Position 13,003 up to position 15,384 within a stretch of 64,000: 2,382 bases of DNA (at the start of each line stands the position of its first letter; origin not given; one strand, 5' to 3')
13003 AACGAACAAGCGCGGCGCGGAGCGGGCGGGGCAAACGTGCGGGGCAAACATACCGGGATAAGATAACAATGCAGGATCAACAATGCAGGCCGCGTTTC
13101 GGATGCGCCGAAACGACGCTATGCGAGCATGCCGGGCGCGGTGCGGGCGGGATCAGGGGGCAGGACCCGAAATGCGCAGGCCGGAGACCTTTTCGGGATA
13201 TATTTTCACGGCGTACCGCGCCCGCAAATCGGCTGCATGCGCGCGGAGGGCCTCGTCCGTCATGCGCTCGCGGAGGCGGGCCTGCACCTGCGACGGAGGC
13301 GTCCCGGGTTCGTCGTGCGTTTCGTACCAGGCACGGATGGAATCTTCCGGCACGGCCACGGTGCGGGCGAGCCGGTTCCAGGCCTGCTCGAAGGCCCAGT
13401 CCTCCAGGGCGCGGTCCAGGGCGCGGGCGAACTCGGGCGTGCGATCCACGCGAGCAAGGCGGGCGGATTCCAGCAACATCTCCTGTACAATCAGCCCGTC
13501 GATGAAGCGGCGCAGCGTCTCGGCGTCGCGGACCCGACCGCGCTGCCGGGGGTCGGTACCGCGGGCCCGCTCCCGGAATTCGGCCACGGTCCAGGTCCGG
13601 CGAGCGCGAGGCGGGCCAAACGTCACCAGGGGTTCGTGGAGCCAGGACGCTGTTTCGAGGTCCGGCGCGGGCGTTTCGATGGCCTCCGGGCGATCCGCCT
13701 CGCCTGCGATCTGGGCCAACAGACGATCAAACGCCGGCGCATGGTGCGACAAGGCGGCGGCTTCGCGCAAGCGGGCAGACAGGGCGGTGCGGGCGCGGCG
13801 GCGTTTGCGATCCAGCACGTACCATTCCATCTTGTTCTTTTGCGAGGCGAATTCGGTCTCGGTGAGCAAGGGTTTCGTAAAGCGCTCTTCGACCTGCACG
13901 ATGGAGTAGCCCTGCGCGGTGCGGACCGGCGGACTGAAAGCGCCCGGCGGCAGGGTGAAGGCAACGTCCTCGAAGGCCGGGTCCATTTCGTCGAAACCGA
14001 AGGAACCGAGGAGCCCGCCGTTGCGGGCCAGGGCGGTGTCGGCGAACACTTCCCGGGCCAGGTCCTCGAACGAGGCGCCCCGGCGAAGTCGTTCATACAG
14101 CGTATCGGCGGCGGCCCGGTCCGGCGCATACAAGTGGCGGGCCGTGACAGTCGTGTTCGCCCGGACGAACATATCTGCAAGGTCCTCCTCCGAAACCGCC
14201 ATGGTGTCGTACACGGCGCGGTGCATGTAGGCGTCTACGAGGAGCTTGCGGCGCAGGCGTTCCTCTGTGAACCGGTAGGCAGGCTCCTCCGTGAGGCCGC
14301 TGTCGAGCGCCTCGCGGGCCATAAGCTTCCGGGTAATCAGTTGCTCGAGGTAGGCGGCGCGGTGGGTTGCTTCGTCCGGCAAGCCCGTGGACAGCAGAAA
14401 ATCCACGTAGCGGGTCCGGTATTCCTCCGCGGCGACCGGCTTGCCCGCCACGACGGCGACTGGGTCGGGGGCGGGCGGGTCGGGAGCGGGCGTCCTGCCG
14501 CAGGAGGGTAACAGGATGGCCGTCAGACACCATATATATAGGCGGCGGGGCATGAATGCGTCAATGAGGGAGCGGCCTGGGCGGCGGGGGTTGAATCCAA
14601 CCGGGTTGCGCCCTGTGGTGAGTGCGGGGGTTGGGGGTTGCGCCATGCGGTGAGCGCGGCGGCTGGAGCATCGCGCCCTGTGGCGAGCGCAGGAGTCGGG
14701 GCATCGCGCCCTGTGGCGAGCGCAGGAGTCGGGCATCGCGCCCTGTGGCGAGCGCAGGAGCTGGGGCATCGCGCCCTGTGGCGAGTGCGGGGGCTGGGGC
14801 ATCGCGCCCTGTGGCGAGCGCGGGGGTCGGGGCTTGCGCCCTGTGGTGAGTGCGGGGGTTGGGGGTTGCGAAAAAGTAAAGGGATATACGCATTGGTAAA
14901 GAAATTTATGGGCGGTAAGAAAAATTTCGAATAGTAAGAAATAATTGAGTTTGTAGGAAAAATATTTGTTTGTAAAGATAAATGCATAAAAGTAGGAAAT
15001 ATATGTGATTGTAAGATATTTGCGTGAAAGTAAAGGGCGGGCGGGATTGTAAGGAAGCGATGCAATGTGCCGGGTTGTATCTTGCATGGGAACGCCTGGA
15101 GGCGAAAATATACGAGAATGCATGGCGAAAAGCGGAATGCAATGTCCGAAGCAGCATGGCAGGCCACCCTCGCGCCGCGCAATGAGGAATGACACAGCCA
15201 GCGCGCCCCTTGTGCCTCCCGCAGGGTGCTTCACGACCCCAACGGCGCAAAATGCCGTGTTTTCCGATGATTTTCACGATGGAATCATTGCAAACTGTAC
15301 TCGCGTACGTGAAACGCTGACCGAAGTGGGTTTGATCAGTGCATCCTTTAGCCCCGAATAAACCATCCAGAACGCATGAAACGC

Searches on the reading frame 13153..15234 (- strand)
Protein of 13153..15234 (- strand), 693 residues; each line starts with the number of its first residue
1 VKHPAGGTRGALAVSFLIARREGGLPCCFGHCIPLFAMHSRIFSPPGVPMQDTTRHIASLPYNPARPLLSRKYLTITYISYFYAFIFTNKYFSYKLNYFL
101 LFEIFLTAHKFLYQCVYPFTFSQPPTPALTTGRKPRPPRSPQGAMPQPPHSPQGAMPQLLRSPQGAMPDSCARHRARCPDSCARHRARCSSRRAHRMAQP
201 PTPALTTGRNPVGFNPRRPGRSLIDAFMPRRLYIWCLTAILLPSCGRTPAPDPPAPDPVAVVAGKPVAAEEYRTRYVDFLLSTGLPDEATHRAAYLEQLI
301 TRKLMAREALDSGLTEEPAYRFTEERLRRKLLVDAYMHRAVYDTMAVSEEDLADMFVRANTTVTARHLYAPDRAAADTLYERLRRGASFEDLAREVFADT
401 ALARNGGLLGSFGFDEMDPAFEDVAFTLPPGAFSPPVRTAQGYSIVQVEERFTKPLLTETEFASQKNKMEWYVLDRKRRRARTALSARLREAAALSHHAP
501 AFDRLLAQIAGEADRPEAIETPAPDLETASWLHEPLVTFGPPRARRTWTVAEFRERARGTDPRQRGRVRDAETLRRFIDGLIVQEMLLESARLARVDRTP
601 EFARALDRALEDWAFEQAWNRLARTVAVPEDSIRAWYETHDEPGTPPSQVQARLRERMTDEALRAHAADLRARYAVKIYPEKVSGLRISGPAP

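Call 29: search_protein_families(library=pfam, proteins=[window:13153-15234:-], max_evalue=0.001)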
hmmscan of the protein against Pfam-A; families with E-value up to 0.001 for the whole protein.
window:13153-15234:- (693 aa): 3 families
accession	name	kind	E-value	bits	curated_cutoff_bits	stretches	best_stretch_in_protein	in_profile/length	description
PF13616.12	Rotamase_3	-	2.7e-16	60.6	22.5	1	373-450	37-114/116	PPIC-type PPIASE domain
PF00639.27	Rotamase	-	5.2e-15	56.6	21.7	1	374-449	20-96/97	PPIC-type PPIASE domain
PF13145.12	Rotamase_2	-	2.5e-11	44.9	27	1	353-451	14-108/121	PPIC-type PPIASE domain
